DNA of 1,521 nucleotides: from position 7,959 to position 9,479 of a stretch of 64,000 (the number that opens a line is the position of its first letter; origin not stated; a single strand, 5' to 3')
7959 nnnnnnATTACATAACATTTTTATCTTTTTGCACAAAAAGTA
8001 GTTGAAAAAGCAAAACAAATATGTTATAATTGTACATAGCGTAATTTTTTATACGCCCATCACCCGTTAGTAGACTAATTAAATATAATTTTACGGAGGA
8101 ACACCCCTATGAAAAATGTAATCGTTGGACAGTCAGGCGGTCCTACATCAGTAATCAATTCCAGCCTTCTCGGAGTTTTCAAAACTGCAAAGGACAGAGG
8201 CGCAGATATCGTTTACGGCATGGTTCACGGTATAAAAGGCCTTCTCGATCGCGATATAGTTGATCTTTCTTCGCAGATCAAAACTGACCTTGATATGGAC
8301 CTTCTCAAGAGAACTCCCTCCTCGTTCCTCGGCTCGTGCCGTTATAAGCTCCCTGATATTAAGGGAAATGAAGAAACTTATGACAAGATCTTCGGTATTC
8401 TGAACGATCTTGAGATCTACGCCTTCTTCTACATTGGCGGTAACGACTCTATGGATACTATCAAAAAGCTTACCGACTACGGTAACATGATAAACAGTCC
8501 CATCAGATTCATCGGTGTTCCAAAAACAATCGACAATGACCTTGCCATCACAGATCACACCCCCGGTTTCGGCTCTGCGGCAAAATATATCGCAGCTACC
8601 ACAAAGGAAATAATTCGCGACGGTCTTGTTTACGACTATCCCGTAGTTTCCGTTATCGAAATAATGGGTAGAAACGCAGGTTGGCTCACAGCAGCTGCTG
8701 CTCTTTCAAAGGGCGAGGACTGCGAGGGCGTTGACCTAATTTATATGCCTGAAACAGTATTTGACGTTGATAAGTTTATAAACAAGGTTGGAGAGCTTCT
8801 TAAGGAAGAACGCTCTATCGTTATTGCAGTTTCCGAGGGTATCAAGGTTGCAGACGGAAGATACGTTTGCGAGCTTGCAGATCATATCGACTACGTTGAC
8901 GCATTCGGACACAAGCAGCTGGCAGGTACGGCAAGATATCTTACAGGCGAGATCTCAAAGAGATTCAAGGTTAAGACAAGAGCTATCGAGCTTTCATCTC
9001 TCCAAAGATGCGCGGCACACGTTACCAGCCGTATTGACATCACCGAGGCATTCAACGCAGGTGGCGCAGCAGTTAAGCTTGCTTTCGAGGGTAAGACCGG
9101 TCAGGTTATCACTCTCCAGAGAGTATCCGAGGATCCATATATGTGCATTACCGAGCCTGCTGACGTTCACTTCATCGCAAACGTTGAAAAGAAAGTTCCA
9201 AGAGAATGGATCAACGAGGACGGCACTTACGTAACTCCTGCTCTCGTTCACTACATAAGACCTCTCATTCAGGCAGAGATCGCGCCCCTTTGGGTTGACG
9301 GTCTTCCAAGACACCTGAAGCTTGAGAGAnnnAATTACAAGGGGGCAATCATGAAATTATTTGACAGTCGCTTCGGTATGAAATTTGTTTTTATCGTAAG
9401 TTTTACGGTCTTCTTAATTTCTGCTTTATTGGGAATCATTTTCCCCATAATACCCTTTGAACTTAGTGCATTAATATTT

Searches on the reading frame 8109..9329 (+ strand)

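Call 25: search_protein_families(library=ncbifam, proteins=[window:8109-9329:+])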
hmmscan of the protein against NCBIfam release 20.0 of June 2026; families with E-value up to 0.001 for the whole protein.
window:8109-9329:+ (407 aa): 11 families
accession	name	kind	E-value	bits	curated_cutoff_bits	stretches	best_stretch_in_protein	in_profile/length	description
NF010675.0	PRK14072.1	subfamily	3.4e-145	483.9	273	1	2-406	4-405/416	diphosphate--fructose-6-phosphate 1-phosphotransferase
TIGR02483.1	PFK_mixed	subfamily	5.7e-46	157.1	430.55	1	6-337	4-312/325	phosphofructokinase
NF002872.1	PRK03202.1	subfamily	2e-45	155.2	253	1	8-338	7-292/323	ATP-dependent 6-phosphofructokinase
NF010674.0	PRK14071.1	equivalog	5.4e-34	117.7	544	1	4-338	7-323/360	ATP-dependent 6-phosphofructokinase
TIGR02482.1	PFKA_ATP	equivalog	9.2e-30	103.7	371.35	1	5-262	3-241/301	6-phosphofructokinase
NF005301.0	PRK06830.1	equivalog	5.7e-27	94.3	400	1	26-336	107-402/445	ATP-dependent 6-phosphofructokinase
NF005121.0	PRK06555.1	equivalog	3.7e-21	75.4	395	1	32-331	36-356/404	pyrophosphate--fructose-6-phosphate 1-phosphotransferase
NF041103.1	PFKA_PPi_Ttgales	equivalog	6.6e-18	64.9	550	1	9-339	6-336/407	diphosphate--fructose-6-phosphate 1-phosphotransferase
NF005482.0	PRK07085.1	subfamily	4.4e-17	61.8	446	1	3-199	75-265/558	diphosphate--fructose-6-phosphate 1-phosphotransferase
TIGR02477.1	PFKA_PPi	equivalog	1.3e-16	60.2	587.95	1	9-200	75-260/539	diphosphate--fructose-6-phosphate 1-phosphotransferase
TIGR02478.1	6PF1K_euk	equivalog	2.3e-14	52.5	708.4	1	133-248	142-254/744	6-phosphofructokinase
